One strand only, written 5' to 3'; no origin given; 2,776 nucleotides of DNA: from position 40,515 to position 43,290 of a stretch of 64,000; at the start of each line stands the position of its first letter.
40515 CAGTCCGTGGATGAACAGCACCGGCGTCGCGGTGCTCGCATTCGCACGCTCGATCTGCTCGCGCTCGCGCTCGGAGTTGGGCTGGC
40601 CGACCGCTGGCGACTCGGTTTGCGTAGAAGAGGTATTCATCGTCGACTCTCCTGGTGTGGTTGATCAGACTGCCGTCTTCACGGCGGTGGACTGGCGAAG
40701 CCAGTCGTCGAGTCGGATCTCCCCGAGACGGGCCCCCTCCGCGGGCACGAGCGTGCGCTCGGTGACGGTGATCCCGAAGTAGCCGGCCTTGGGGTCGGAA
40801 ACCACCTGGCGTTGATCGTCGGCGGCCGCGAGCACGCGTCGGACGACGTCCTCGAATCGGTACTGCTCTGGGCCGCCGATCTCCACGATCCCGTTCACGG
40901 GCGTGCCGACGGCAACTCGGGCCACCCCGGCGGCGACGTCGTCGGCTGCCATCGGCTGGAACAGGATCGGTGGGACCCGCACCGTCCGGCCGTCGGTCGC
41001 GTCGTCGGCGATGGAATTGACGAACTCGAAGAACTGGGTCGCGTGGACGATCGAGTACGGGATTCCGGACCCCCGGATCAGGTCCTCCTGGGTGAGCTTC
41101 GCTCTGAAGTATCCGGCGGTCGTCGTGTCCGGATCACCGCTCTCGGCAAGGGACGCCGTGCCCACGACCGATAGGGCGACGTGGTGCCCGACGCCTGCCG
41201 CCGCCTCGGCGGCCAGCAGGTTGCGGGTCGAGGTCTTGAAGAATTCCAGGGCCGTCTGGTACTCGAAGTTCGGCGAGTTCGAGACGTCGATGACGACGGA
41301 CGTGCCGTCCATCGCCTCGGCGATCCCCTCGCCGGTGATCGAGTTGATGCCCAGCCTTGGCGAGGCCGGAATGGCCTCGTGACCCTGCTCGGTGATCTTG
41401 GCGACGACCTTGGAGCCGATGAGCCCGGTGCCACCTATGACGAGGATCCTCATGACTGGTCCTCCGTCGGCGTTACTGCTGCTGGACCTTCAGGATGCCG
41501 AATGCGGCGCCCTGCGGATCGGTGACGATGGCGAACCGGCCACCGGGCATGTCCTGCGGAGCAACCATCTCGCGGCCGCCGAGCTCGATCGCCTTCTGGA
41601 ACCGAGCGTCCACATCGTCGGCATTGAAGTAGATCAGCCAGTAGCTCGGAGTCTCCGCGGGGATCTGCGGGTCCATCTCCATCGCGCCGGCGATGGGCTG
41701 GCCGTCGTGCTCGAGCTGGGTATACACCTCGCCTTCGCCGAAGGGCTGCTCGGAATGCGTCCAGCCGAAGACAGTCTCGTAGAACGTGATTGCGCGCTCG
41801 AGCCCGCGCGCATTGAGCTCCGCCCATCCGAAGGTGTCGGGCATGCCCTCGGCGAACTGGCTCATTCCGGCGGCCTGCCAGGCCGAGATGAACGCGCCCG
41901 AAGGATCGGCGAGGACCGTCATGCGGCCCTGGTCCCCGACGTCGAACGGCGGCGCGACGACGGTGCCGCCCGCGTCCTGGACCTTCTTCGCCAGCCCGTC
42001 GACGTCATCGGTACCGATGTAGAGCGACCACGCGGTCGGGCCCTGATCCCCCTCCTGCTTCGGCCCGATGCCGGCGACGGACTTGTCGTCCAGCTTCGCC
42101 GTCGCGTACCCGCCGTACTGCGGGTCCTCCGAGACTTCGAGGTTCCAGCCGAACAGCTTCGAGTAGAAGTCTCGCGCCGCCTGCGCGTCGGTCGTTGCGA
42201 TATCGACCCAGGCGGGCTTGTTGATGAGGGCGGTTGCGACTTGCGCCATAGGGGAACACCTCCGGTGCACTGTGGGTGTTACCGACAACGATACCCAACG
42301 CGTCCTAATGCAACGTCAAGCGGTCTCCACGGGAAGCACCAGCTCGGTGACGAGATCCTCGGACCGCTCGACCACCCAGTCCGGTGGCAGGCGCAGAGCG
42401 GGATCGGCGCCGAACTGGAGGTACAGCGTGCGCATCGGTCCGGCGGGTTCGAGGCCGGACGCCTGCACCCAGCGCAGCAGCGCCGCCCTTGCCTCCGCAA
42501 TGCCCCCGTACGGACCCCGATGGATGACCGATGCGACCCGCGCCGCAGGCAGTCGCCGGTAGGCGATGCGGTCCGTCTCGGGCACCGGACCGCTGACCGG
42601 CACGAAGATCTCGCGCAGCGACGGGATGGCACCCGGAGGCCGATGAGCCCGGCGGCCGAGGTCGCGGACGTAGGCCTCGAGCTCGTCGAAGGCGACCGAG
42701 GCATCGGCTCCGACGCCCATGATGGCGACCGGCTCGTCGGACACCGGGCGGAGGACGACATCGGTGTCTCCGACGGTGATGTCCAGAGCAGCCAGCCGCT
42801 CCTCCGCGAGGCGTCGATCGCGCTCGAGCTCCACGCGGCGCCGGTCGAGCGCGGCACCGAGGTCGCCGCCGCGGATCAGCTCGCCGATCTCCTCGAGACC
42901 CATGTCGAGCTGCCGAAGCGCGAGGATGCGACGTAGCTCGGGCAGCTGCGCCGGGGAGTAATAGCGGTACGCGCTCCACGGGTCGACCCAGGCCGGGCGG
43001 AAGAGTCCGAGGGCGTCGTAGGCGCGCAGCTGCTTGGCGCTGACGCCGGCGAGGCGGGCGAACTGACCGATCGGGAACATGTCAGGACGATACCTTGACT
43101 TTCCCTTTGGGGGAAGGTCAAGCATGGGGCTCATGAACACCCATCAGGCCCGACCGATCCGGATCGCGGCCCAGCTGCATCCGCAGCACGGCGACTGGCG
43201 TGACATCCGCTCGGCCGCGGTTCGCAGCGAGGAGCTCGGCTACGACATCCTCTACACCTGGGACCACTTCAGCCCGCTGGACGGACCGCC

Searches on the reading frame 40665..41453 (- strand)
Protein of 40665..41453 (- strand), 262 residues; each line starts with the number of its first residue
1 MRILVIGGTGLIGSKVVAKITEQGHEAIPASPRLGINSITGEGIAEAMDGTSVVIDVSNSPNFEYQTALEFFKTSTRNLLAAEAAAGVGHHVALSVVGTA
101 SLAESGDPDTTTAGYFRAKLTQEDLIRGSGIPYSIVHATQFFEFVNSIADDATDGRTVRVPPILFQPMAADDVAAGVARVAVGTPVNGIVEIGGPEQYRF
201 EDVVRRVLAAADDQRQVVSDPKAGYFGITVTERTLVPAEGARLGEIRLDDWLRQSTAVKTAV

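Call 75: search_protein_families(library=pfam, proteins=[window:40665-41453:-], max_evalue=0.00001)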
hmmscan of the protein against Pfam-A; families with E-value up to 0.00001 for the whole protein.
window:40665-41453:- (262 aa): 2 families
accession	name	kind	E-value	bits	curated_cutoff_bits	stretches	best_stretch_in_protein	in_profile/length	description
PF13460.12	NAD_binding_10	-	1.8e-10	41.4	27.2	1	43-142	53-147/184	NAD(P)H-binding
PF05368.20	NmrA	-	2.4e-07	31.1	27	0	42-155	61-171/298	NmrA-like family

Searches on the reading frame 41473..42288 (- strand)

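Call 75: search_protein_families(library=pfam, proteins=[window:41473-42288:-], max_evalue=0.00001)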
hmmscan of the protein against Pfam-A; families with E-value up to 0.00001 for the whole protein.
window:41473-42288:- (271 aa): 3 families
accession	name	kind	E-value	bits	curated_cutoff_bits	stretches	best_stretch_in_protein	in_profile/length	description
PF00903.31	Glyoxalase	-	1.5e-28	100.1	20.6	2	153-263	2-119/121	Glyoxalase/Bleomycin resistance protein/Dioxygenase superfamily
PF18029.7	Glyoxalase_6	-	3e-18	66.9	23.6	2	30-131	4-100/106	Glyoxalase-like domain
PF22677.2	Ble-like_N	-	1.7e-08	34.5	24.5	0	163-184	12-33/41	Bleomycin resistance protein-like N-terminal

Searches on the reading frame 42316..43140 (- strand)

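Call 75: search_protein_families(library=pfam, proteins=[window:42316-43140:-], max_evalue=0.00001)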
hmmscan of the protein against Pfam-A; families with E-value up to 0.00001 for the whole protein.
window:42316-43140:- (274 aa): 3 families
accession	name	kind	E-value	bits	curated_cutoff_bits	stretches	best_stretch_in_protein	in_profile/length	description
PF13411.12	MerR_1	-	1.6e-12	47.8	21.6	1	23-90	2-67/69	MerR HTH family regulatory protein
PF06445.20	GyrI-like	-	5.2e-08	33.7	26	1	177-270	69-153/155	GyrI-like small molecule binding domain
PF00376.29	MerR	-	1.7e-07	31.4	28.2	1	24-61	2-38/38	MerR family regulatory protein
